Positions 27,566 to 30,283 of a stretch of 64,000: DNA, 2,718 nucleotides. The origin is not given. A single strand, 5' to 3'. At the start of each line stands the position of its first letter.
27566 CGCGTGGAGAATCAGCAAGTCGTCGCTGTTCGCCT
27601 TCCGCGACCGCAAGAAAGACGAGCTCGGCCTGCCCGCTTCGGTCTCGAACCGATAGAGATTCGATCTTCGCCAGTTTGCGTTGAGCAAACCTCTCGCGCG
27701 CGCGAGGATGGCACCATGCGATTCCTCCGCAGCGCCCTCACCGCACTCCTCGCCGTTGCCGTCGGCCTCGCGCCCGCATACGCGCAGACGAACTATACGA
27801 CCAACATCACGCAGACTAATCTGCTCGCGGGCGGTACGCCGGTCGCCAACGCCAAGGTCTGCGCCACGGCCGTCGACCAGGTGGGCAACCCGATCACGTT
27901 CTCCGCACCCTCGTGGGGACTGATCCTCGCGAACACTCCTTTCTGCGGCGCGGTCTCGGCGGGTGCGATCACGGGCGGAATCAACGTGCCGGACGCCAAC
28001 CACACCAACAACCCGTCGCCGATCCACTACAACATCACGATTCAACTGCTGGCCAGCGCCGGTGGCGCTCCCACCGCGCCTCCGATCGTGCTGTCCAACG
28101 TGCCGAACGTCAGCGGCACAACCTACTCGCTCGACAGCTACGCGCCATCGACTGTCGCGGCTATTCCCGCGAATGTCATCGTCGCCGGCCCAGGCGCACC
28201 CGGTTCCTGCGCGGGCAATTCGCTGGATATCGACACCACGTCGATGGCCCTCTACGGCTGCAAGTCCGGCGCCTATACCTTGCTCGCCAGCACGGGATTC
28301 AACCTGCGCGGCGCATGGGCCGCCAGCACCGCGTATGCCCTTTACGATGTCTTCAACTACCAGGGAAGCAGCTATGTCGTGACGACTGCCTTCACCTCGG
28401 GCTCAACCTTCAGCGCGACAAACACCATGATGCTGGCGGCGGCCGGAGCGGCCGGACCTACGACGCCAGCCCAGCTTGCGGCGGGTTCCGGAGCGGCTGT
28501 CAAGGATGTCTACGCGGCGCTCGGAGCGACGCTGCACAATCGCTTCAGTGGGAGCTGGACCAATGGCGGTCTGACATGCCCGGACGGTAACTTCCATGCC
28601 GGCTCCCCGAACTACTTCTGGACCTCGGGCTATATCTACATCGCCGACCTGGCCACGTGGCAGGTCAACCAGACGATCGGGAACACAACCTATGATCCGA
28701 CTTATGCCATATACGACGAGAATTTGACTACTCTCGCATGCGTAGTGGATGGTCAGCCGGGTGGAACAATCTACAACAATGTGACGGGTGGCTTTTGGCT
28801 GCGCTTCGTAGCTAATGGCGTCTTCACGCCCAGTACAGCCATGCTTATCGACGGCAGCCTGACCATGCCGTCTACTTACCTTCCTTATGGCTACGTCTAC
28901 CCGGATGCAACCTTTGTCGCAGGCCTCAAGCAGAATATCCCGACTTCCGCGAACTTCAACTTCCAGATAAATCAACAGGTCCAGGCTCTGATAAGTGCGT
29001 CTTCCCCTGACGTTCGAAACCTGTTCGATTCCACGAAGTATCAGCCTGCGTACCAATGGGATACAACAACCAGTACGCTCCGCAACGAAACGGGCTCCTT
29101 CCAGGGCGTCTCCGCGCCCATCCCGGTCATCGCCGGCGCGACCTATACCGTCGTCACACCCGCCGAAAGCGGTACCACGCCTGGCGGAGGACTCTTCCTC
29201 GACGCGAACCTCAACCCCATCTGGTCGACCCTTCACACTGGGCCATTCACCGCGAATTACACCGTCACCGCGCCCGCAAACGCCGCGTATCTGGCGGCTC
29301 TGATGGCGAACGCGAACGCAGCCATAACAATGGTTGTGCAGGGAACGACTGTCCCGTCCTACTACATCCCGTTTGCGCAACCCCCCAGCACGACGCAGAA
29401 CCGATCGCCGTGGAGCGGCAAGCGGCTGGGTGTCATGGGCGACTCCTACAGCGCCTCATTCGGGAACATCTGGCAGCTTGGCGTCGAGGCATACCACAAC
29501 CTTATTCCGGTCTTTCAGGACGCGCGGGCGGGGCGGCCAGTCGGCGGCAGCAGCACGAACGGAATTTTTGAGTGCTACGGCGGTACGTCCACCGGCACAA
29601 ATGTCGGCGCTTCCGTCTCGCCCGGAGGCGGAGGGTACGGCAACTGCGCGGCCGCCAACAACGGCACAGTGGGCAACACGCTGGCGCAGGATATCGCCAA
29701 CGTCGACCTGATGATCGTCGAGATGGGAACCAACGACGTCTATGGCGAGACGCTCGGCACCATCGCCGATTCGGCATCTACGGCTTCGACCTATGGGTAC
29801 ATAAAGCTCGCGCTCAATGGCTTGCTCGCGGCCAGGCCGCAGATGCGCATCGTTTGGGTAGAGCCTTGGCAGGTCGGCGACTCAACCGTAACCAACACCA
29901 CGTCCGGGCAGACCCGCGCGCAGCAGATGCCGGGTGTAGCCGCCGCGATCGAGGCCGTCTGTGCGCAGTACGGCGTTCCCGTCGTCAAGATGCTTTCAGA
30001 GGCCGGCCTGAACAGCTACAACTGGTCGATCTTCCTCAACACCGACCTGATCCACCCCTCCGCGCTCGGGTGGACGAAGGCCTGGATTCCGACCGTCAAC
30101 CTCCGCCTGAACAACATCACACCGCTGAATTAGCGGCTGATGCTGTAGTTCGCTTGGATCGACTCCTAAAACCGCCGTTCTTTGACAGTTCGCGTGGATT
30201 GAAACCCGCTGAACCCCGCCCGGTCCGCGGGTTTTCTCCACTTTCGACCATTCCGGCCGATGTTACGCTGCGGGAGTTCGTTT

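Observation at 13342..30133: Prophage carries two paralogous, exported, tail-spike-like SGNH esterases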

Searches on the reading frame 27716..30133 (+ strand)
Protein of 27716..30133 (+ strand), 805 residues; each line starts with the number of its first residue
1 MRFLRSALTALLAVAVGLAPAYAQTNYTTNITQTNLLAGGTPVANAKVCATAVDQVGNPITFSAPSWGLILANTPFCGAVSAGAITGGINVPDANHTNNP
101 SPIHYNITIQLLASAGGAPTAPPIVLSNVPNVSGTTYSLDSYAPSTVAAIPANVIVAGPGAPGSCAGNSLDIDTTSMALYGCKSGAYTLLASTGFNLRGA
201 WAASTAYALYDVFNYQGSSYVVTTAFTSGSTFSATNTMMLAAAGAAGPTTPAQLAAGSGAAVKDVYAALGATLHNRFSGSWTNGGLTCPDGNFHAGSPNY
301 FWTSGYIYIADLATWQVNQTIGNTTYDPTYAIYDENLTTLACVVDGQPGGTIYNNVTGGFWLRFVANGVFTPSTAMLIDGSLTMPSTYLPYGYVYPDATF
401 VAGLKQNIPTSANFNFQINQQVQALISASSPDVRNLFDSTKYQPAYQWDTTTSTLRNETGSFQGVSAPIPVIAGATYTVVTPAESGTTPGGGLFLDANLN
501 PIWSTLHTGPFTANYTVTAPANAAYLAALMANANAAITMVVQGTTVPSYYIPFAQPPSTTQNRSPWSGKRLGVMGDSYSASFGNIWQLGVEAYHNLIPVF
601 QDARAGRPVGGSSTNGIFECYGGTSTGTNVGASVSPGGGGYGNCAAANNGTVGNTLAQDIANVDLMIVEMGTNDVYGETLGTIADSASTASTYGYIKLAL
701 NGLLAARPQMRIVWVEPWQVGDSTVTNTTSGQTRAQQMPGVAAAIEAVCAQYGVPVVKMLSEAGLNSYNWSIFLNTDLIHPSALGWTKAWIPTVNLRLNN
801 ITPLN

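Call 6: search_protein_families(library=pfam, proteins=[window:27716-30133:+], max_evalue=1)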
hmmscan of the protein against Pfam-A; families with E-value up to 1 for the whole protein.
window:27716-30133:+ (805 aa): 3 families
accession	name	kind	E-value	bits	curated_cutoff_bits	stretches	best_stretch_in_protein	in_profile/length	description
PF13472.12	Lipase_GDSL_2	-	9.8e-11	42.9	32.9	1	647-785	61-175/178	GDSL-like Lipase/Acylhydrolase family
PF00657.28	Lipase_GDSL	-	4.7e-05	24.1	23.6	1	573-785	3-200/208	GDSL-like Lipase/Acylhydrolase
PF02839.19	CBM_5_12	-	0.049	14.1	26.2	1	200-230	1-30/44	Carbohydrate-binding module family 5/12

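Call 7: search_protein_families(library=phrogs, proteins=[window:27716-30133:+], max_evalue=0.1)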
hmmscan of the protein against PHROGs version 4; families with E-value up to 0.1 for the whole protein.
window:27716-30133:+ (805 aa): 4 families
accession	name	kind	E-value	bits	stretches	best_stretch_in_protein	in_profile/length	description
phrog_11541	-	unknown function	5.7e-22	78.9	1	374-787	420-813/832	-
phrog_5240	-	tail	3.3e-11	43.5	1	645-787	502-655/670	tail fiber protein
phrog_5073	-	tail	8.6e-07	29.3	1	192-250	209-267/519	tail fiber protein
phrog_19519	-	connector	0.00043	19.9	1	512-578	444-512/714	neck protein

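Call 21: find_homologous_proteins(query=window:27716-30133:+)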
Query window:27716-30133:+ (805 aa): 3 proteins with E <= 0.001 among 8000 candidates.
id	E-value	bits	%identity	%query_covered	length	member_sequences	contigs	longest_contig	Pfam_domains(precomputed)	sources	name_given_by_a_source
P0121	0.0e+0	1792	100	100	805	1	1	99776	PF13472.13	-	-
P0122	1.1e-50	191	56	8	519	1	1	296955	PF02839.20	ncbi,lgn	-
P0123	2.5e-40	157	47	27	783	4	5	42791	-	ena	-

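Call 25: find_encoding_contigs(protein=P0123, flank=10000, max_places=4)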
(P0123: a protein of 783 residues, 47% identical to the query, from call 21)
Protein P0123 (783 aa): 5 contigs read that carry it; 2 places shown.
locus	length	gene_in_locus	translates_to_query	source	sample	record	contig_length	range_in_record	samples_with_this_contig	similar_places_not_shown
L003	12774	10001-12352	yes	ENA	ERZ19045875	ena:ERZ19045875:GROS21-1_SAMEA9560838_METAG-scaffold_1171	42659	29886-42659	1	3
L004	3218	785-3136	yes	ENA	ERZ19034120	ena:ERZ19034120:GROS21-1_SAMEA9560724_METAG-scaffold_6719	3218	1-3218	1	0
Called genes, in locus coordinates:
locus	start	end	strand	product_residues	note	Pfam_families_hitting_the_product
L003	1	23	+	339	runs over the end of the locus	PF13401:AAA_22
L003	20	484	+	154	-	-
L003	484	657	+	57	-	-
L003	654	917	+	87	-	-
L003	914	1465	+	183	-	-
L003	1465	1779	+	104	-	-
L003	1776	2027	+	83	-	-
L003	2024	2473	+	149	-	-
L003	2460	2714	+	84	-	-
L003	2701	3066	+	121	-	-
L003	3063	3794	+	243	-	-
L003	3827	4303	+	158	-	-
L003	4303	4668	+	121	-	-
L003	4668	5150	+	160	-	-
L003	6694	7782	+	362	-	PF01391:Collagen (faint)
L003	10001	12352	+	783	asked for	-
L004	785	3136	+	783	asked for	-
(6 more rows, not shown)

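Call 26: search_dna_similar(query=window:27716-30133:+, collection=phages, mode=protein, max_evalue=0.001, max_rows=30)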
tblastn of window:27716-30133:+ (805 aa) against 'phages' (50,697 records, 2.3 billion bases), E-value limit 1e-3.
Records with a match: 3; places in all: 3; records where one place covers at least 80% of the query: 0.
Best place of each record, by identity: <60% 3.
By first word of the organism name: Clostridium 2; Staphylococcus 1.
By host as written in the record: Clostridium perfringens 2589 2; Staphylococcus saprophyticus 1.
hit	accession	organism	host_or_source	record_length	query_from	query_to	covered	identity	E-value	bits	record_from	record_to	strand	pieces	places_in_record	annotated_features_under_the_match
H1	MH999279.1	Clostridium phage CPD2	Clostridium perfringens 2589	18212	657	801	18%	30.0%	2e-5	54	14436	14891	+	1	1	hypothetical protein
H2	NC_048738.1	Clostridium phage CPD2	Clostridium perfringens 2589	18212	657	801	18%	30.0%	2e-5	54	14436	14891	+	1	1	hypothetical protein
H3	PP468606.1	Staphylococcus phage SpP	Staphylococcus saprophyticus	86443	663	787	16%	26.9%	4e-6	57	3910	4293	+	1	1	DUF2479 domain-containing protein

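Call 27: find_related_loci(query=window:27716-30133:+, collection=viral_contigs, flank=10000)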
Query window:27716-30133:+ (805 aa) in viral_contigs; peptide patterns used: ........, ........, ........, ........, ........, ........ (x = any residue, [..] = any of these).
5 stretches matched a pattern, but none encodes a relative of the query by tblastn (E <= 1e-3).

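Call 61: search_protein_representatives(protein=P0121)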
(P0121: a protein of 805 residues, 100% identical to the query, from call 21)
Query: 805 residues. Proteins with E-value up to 0.001 (for the whole library): 763; up to 1e-10: 196; up to 1e-30: 39. The best 150 are listed.
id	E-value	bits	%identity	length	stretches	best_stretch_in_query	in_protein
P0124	1.3e-103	364.3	69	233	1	571-804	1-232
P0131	7.0e-95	335.4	40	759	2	234-804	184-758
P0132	9.9e-88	311.8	44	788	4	418-804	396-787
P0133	1.1e-85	305.0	38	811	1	76-804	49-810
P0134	5.9e-75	269.5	34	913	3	2-259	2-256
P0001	1.4e-69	251.7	47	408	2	557-804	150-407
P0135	6.4e-67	242.9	50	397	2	543-804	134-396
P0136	2.8e-58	214.4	35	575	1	194-683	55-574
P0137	9.1e-53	196.1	53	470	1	13-260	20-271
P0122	3.6e-51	190.9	55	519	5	193-253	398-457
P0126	6.8e-47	176.7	49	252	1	554-804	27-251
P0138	9.7e-47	176.2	38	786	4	458-786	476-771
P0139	4.7e-46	173.9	49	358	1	16-253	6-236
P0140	1.2e-45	172.6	34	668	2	321-792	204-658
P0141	2.2e-45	171.7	38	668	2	421-788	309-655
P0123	7.9e-41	156.7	47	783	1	1-296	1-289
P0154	1.7e-34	135.7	44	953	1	1-223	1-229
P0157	1.1e-33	133.1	42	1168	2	1-375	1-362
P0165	5.7e-30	120.7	39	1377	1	12-275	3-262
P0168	1.7e-29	119.2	42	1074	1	5-259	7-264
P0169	2.3e-29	118.8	36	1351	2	8-282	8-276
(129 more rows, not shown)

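Call 63: find_encoding_contigs(protein=P0133, flank=10000, max_places=3)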
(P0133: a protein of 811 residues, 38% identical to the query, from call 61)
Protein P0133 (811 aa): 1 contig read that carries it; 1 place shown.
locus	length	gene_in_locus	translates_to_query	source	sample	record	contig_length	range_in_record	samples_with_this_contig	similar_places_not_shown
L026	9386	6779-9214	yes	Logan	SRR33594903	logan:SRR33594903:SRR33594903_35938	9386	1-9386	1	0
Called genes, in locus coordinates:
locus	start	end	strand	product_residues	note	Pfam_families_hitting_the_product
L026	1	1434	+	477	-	?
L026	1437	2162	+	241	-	PF09343:DUF2460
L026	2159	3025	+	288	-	PF09931:Phage_phiJL001_Gp84_N, PF09356:Phage_BR0599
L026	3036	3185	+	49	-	-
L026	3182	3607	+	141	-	-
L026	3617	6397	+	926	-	PF13550:Phage-tail_3, PF23666:Rcc01698_C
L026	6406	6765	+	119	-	-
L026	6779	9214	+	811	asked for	-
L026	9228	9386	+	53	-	?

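Call 64: predict_structure(alignment_id=A2)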
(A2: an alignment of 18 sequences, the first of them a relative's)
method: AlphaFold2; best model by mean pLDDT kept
length: 805 residues; sequences in the alignment: 18
mean_pLDDT: 53.9   pTM: 0.41
mean pLDDT of the five models: 53.9, 52.7, 52.0, 48.2, 47.5
residues with pLDDT >= 90: 104; 70-90: 139; 50-70: 109; < 50: 453
segments of 3 or more residues with pLDDT < 50: 1-4, 19-40, 63-74, 82-89, 97-101, 117-193, 244-448, 453-488, 490-500, 502-560, 636-639
pLDDT, mean of each block of 10 residues (from residue 1): 50 58 37 43 60 60 42 52 48 46 58 49 34 33 35 33 34 28 31 68 86 86 83 82 44 37 39 36 34 33 29 31 34 32 29 32 30 31 35 35 40 29 25 31 39 40 30 29 36 30 36 30 36 31 29 41 81 85 83 93 78 73 87 54 72 94 94 71 93 92 95 85 62 80 93 92 83 83 89 90 54
secondary structure, 60 per line:
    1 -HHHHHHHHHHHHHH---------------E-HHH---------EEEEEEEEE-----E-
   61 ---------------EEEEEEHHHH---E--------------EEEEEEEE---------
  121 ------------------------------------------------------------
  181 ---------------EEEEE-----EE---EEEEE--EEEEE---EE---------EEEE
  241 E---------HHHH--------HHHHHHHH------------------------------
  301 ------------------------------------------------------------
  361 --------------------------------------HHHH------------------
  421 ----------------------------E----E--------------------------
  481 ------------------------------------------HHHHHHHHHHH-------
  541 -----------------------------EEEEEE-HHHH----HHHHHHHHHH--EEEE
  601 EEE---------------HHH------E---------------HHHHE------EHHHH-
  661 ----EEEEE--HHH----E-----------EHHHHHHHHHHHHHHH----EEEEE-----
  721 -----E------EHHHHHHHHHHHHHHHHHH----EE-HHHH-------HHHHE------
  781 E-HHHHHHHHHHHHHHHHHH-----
elements in order (helices of 4 or more, strands of 3 or more residues): H2-15 E45-53 E76-81 H82-85 E104-111 E196-200 E211-215 E218-222 E237-241 H251-254 H263-270 H399-402 H523-533 E570-575 H577-580 H585-594 E597-603 H644-647 H656-659 E665-669 H692-706 E711-715 H734-751 H759-762 H770-773 H783-800

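Call 73: search_protein_families(library=pfam, max_evalue=0.01, proteins=[P0157, P0165, P0123, P0134, P0154, P0169, P0133, P0168, P0140])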
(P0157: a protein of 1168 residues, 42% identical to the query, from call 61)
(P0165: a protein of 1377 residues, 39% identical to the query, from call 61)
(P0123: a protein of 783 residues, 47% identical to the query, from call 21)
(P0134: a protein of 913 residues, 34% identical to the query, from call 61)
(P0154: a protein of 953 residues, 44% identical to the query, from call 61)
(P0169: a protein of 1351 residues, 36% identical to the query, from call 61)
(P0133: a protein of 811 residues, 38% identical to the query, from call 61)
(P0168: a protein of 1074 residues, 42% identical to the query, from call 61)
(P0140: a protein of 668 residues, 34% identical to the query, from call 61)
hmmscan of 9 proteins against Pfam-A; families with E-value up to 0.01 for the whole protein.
P0157 (1168 aa): 1 family
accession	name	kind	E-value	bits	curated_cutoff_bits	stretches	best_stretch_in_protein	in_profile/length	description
PF13472.12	Lipase_GDSL_2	-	8.6e-06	26.8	32.9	1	1055-1154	64-177/178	GDSL-like Lipase/Acylhydrolase family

P0165 (1377 aa): 0 families

P0123 (783 aa): 1 family
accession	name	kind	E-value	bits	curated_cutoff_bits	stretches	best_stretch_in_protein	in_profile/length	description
PF13472.12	Lipase_GDSL_2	-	0.0099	16.8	32.9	0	281-327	1-52/178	GDSL-like Lipase/Acylhydrolase family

P0134 (913 aa): 1 family
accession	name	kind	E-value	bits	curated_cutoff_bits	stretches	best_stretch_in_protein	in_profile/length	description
PF13472.12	Lipase_GDSL_2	-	4.5e-06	27.7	32.9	1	706-894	2-174/178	GDSL-like Lipase/Acylhydrolase family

P0154 (953 aa): 0 families

P0169 (1351 aa): 0 families

P0133 (811 aa): 1 family
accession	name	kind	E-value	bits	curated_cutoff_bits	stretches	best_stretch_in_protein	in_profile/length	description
PF13472.12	Lipase_GDSL_2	-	3.3e-05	24.9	32.9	1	583-792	2-176/178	GDSL-like Lipase/Acylhydrolase family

P0168 (1074 aa): 0 families

P0140 (668 aa): 1 family
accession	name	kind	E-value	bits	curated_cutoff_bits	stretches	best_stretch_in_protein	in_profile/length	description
PF13472.12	Lipase_GDSL_2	-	5.6e-08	33.9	32.9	1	489-651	14-175/178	GDSL-like Lipase/Acylhydrolase family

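Call 83: find_encoding_contigs(protein=P0132, flank=10000, max_places=2)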
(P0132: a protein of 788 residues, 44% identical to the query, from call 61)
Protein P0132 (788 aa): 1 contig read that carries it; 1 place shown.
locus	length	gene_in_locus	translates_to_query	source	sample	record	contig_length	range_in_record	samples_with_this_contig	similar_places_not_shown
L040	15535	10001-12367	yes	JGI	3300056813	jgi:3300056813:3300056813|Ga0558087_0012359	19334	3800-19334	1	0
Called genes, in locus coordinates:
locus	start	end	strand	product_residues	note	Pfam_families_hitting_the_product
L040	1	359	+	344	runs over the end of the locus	PF20036:Gp13-like (faint)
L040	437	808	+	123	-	-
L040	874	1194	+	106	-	-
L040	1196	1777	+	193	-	PF20557:DnaT_2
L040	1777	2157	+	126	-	-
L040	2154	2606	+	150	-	-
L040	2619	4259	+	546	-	PF18906:Phage_tube_2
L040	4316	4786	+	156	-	PF27119:Phage_YdaY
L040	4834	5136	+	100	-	PF23812:Phage_TAC_18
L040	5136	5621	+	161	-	-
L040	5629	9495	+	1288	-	-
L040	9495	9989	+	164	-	-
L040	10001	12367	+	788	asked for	PF13472:Lipase_GDSL_2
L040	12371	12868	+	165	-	PF08875:DUF1833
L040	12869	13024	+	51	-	-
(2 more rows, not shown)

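Call 84: find_encoding_contigs(protein=P0140, flank=10000, max_places=2)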
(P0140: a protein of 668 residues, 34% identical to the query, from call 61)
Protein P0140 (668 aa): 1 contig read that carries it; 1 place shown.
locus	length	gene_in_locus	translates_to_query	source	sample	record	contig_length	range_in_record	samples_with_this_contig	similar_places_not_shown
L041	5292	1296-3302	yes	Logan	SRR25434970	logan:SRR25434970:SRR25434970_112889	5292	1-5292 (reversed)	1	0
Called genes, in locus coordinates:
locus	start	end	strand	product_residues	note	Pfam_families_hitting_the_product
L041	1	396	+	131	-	?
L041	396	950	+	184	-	PF05838:Glyco_hydro_108 (weak), PF09374:PG_binding_3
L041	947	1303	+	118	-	-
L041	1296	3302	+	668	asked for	PF13472:Lipase_GDSL_2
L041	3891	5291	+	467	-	?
